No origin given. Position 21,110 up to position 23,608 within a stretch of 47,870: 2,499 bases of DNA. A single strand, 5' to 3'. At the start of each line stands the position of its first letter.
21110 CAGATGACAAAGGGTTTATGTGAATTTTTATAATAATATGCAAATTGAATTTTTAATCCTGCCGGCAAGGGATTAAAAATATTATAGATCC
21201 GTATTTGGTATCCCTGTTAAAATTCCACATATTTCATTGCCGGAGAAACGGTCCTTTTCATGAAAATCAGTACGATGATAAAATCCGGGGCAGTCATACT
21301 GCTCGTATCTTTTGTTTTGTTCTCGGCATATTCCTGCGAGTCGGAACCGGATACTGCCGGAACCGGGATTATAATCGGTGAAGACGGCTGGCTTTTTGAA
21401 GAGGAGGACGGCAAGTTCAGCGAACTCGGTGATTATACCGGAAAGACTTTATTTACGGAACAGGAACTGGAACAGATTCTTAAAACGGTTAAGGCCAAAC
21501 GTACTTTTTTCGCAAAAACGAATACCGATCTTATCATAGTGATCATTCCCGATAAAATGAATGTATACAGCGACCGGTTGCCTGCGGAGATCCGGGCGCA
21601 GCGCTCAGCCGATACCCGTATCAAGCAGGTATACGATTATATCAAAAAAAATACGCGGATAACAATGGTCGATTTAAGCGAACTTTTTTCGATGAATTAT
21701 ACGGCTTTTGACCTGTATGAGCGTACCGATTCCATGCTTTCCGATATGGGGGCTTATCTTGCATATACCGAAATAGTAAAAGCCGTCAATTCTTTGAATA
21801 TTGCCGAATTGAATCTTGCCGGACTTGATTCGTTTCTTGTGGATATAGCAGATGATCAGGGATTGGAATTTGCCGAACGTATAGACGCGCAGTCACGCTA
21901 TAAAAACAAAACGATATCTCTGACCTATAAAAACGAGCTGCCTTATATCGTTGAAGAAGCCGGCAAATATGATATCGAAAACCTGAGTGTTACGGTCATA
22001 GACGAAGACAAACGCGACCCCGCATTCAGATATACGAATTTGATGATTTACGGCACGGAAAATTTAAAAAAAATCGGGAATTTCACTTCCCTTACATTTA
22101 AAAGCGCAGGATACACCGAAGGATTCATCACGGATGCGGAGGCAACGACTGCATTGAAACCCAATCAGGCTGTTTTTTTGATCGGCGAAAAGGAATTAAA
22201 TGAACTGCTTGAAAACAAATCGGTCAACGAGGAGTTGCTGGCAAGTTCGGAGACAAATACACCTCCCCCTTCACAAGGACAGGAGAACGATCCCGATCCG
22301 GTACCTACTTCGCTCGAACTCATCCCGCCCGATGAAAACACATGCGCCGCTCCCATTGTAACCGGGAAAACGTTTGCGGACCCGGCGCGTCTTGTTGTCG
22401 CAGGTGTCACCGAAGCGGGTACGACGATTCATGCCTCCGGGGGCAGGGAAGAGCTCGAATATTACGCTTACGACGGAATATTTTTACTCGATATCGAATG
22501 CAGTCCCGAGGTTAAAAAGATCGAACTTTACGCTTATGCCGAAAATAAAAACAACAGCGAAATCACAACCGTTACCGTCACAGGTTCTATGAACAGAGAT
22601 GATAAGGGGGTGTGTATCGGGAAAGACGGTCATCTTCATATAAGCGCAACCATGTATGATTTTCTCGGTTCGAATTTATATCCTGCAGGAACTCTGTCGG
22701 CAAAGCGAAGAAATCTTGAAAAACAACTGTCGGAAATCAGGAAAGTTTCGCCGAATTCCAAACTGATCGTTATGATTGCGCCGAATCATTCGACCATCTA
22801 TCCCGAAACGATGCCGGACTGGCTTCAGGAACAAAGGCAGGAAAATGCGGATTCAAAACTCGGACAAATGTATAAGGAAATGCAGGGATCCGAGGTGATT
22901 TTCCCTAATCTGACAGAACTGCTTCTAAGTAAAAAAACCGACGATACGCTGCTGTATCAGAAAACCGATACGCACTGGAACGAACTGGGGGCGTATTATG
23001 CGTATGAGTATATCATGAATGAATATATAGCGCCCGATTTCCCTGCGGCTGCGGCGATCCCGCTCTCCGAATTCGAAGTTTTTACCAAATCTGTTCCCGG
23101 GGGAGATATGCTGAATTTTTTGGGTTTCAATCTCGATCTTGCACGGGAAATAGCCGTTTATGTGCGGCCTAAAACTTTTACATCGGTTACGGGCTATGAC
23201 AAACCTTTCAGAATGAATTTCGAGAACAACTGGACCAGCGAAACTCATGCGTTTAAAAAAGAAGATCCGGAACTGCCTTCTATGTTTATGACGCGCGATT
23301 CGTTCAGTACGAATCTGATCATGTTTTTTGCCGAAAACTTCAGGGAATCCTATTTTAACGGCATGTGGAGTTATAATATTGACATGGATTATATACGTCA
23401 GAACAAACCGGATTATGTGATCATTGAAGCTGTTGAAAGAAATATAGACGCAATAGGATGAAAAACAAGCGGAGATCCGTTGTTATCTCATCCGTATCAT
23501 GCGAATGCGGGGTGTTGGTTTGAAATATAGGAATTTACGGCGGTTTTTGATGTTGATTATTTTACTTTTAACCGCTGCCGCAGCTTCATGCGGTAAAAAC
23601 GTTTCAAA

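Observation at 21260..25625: Tandem paralogs, each an inactive plus an active AlgX/AlgJ-type SGNH domain joined by an Ig-like module; no MBOAT partner nearby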

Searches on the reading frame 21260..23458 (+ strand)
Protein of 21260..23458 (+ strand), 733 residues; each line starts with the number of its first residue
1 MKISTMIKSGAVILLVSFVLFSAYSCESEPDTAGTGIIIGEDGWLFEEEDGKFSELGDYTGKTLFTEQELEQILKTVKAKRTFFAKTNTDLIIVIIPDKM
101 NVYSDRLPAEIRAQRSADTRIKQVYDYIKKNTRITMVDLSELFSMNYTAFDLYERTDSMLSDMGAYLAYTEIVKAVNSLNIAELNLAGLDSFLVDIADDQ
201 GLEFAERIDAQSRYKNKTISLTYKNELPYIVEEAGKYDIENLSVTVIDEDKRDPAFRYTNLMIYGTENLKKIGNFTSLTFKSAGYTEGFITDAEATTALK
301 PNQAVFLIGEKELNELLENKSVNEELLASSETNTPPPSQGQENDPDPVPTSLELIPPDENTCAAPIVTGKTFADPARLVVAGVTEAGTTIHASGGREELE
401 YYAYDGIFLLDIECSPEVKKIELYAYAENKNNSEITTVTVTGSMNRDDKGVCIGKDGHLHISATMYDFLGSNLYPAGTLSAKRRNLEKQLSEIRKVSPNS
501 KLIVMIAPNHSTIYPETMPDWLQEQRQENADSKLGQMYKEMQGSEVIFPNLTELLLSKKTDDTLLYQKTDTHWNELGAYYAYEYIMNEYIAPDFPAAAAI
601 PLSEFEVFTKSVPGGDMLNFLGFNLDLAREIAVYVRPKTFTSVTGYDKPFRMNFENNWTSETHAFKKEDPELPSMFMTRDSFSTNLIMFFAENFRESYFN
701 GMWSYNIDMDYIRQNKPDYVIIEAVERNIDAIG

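Call 3: search_protein_families(library=pfam, proteins=[window:21260-23458:+], max_evalue=1)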
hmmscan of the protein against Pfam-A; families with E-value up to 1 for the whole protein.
window:21260-23458:+ (733 aa): 3 families
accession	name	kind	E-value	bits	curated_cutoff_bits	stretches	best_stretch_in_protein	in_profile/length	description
PF16822.11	ALGX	-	1e-32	114.3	26.5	2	37-182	1-137/268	SGNH hydrolase-like domain, acetyltransferase AlgX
PF14286.12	DHHW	-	1.2e-10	41.7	25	2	531-589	204-259/385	DHHW protein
PF13472.12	Lipase_GDSL_2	-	0.0011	19.9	32.9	1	478-577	80-175/178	GDSL-like Lipase/Acylhydrolase family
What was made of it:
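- On AlgX/AlgJ-DHHW circularly permuted SGNH-like O-acyltransferases: Both halves of both proteins hit ALGX, with whole-protein E of 1e-32 and 8e-28 (call 3).
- Closest known: Pseudomonas AlgJ / AlgX. Same: Both A and B match the ALGX Pfam model (call 3).
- Checked: Pfam finds two ALGX (PF16822) stretches plus DHHW (PF14286) in each protein (call 3).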

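Call 4: search_protein_families(library=ncbifam, proteins=[window:21260-23458:+], max_evalue=1)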
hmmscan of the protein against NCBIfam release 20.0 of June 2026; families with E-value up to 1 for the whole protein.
window:21260-23458:+ (733 aa): 0 families

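Call 9: search_solved_structures(query=window:21260-23458:+, max_evalue=1, show_alignments=3)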
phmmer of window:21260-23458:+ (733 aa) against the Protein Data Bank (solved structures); distinct sequences matched with E-value up to 1: 4.
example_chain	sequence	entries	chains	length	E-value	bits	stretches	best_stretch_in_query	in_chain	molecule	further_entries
4o8v_A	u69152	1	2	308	0.00015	23.4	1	34-180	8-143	Alginate biosynthesis protein AlgJ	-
5v8e_A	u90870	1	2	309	0.00031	22.4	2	69-175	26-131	Bacillus cereus PatB1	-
5v8d_A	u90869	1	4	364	0.001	20.6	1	565-588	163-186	Bacillus cereus PatB1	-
4nzk_A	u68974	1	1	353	0.2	13.1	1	556-653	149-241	Uncharacterized protein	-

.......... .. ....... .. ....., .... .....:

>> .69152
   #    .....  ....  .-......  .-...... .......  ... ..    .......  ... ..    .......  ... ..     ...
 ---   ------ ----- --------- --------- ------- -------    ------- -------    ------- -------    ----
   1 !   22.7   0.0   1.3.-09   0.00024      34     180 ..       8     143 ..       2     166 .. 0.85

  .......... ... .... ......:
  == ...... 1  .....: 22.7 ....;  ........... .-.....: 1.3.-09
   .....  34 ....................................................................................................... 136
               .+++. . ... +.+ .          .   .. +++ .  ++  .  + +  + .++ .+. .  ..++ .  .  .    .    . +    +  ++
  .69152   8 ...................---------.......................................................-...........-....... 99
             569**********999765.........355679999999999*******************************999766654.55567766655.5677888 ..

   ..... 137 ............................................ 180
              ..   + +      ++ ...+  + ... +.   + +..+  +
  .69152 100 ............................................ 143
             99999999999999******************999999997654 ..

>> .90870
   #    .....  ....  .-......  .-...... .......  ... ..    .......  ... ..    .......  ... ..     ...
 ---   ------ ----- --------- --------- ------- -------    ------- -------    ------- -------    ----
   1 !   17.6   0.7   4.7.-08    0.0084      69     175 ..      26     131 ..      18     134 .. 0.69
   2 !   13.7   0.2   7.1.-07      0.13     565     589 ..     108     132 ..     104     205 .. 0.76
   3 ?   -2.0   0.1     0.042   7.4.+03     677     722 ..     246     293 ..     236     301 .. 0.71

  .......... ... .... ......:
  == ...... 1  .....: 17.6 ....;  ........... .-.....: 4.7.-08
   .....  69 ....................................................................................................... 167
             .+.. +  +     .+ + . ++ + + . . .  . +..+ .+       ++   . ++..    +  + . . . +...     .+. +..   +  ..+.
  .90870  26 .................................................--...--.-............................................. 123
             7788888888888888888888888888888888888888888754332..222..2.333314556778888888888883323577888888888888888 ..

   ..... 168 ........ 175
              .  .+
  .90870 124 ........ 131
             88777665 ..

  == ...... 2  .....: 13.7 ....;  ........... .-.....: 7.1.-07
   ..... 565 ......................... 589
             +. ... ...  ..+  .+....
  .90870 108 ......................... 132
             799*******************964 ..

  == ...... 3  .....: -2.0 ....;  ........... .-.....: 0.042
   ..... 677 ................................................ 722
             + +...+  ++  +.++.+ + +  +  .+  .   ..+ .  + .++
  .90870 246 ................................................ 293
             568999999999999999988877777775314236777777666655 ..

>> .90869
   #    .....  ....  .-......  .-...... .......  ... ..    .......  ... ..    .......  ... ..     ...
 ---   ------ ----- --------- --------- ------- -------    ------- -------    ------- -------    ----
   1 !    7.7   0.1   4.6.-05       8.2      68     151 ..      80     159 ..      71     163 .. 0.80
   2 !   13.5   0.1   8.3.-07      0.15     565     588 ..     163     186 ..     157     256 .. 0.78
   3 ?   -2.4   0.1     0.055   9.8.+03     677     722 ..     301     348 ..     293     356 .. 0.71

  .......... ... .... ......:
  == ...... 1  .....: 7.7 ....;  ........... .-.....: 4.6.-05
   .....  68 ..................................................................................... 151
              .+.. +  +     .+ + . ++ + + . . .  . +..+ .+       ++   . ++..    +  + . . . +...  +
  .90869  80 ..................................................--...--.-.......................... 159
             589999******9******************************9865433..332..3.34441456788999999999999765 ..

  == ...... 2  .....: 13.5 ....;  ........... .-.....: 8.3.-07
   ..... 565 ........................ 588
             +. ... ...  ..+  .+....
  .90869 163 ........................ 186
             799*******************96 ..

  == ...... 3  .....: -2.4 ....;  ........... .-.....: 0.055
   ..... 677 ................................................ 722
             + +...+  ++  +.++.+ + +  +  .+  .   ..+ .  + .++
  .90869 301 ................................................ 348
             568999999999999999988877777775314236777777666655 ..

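Call 11: find_homologous_proteins(query=window:21260-23458:+, max_evalue=0.00001)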
Query window:21260-23458:+ (733 aa): 9 proteins with E <= 0.00001 among 8000 candidates.
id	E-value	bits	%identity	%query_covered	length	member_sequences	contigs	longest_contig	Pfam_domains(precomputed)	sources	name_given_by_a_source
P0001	0.0e+0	1649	100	100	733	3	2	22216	PF14286.13,PF16822.12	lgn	-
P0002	0.0e+0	1343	80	100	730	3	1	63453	PF14286.13,PF16822.12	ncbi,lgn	-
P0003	0.0e+0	1277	77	100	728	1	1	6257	PF14286.13,PF16822.12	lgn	-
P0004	0.0e+0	1252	76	100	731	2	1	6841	PF14286.13,PF16822.12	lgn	-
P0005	0.0e+0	1217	72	100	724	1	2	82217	PF16822.12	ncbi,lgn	-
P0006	1.4e-292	990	63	97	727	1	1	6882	PF16822.12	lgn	-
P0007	1.2e-287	974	60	99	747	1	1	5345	PF14286.13,PF16822.12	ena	-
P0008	4.4e-234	797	76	62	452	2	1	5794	PF14286.13,PF16822.12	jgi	jgi:hypothetical protein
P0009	1.2e-232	792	52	100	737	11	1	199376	PF16822.12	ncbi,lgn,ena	-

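Call 18: find_encoding_contigs(protein=P0009, flank=10000, max_places=3)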
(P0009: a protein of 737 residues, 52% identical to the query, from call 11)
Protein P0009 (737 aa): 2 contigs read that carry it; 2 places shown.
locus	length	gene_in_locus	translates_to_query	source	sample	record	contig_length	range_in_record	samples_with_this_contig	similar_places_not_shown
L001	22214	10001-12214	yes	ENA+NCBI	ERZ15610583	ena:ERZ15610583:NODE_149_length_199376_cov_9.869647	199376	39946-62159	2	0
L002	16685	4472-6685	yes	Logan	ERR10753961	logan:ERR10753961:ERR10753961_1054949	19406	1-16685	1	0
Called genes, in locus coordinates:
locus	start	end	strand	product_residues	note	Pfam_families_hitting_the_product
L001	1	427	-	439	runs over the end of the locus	PF05697:Trigger_N, PF00254:FKBP_C, PF05698:Trigger_C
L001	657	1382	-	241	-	PF00149:Metallophos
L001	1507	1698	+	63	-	PF07561:DUF1540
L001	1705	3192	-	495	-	PF14821:Thr_synth_N, PF00291:PALP, PF24857:THR4_C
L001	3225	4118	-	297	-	PF01244:Peptidase_M19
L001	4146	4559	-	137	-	PF02021:UPF0102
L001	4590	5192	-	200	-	PF01351:RNase_HII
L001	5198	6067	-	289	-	PF01926:MMR_HSR1, PF02421:FeoB_N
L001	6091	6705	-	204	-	PF10502:Peptidase_S26, PF00717:Peptidase_S24 (weak)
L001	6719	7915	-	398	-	PF01676:Metalloenzyme, PF10143:PhosphMutase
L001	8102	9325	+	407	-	PF00534:Glycos_transf_1, PF13692:Glyco_trans_1_4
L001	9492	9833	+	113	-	PF01245:Ribosomal_L19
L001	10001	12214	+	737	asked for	PF16822:ALGX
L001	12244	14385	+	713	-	PF16822:ALGX, PF14286:DHHW (faint), PF16822:ALGX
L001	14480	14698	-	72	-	PF04070:DUF378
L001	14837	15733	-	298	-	PF13349:DUF4097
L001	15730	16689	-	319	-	-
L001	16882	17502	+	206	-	PF24675:NpmA (weak), PF02390:Methyltransf_4, PF13847:Methyltransf_31, PF13649:Methyltransf_25 (weak)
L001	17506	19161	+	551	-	PF08757:CotH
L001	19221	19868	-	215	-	PF08378:NERD (weak)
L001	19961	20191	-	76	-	PF00550:PP-binding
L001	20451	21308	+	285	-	PF01261:AP_endonuc_2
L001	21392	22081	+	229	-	-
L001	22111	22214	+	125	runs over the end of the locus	-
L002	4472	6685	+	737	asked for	PF16822:ALGX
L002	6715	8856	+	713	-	PF16822:ALGX, PF14286:DHHW (faint), PF16822:ALGX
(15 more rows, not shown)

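Call 26: find_related_loci(query=window:21260-23458:+, collection=genome_contigs, flank=10000)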
Query window:21260-23458:+ (733 aa) in genome_contigs; peptide patterns used: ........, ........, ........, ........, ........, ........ (x = any residue, [..] = any of these).
56 stretches matched a pattern; 1 encode a relative of the query (tblastn E <= 1e-3); 1 distinct loci.
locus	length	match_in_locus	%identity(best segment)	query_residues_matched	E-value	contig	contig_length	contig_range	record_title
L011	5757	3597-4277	23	482-694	1e-6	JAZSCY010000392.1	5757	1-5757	MAG: Eubacteriales bacterium isolate T1900044602_TS20190068.MAGScoT_cleanbin_000033 SGB_705_k141_862443, whole genome sh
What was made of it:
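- Tried and rejected: A genome scan with P1 alone found only one distant locus (call 26).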

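Call 29: search_protein_families(library=pfam, proteins=[L001:15730-16686:-], max_evalue=0.1)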
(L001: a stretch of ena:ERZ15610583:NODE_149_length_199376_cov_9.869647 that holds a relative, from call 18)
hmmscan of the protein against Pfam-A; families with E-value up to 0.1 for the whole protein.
L001:15730-16686:- (318 aa): 1 family
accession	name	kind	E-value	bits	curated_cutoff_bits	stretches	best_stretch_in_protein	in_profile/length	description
PF05549.16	Allexi_40kDa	-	0.023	14.7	26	1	6-104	80-179/271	Allexivirus 40kDa protein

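Call 64: predict_structure(alignment_id=A2)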
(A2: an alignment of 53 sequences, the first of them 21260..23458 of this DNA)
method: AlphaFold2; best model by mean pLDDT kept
length: 733 residues; sequences in the alignment: 53
mean_pLDDT: 88.8   pTM: 0.60
mean pLDDT of the five models: 88.8, 87.1, 87.0, 86.4, 85.5
residues with pLDDT >= 90: 465; 70-90: 225; 50-70: 25; < 50: 18
segments of 3 or more residues with pLDDT < 50: 26-28, 329-341
pLDDT, mean of each block of 10 residues (from residue 1): 67 81 55 77 89 86 93 91 83 96 93 91 90 89 90 94 97 88 83 94 92 92 94 76 90 83 94 96 94 89 95 91 70 41 70 79 93 92 92 93 89 91 95 95 85 91 89 93 96 98 96 93 90 95 97 96 91 95 98 98 93 89 85 89 80 78 93 96 92 96 88 97 92 76
secondary structure, 60 per line:
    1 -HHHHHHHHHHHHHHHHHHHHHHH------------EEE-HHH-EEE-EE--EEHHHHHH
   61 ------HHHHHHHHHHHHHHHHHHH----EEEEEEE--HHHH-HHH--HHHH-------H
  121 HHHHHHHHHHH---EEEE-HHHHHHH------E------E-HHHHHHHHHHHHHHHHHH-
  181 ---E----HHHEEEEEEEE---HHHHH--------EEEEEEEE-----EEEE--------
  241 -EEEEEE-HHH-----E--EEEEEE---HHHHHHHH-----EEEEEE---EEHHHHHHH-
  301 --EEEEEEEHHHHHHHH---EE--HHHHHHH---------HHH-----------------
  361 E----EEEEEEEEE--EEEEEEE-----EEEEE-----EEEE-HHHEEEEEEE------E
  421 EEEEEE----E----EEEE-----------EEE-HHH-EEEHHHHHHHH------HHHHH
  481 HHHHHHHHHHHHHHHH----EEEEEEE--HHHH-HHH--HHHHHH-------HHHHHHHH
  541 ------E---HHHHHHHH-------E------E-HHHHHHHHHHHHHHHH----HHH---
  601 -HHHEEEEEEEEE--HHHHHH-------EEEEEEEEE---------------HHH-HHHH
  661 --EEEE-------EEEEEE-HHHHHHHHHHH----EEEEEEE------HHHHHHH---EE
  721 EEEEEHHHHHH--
elements in order (helices of 4 or more, strands of 3 or more residues): H2-24 E37-39 E45-47 H55-60 H67-85 E90-96 H99-102 H109-112 H120-131 E135-138 H140-146 H162-179 E192-199 H203-207 E216-223 E229-232 E242-247 E260-265 H269-276 E282-287 H293-299 E303-309 H310-317 H325-331 E366-374 E377-383 E389-393 E399-402 E407-413 E420-426 E436-439 E451-453 E459-461 H462-469 H476-496 E501-507 H510-513 H520-525 H533-540 H551-558 H575-590 E605-613 H616-621 E629-637 H657-660 E663-666 E674-679 H681-691 E696-702 H709-715 E719-725 H726-731
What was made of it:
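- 22244..22345 (+): P1 Pro/Ser/acidic linker, predicted disordered. pLDDT below 50 at aa 329-341 (call 64)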
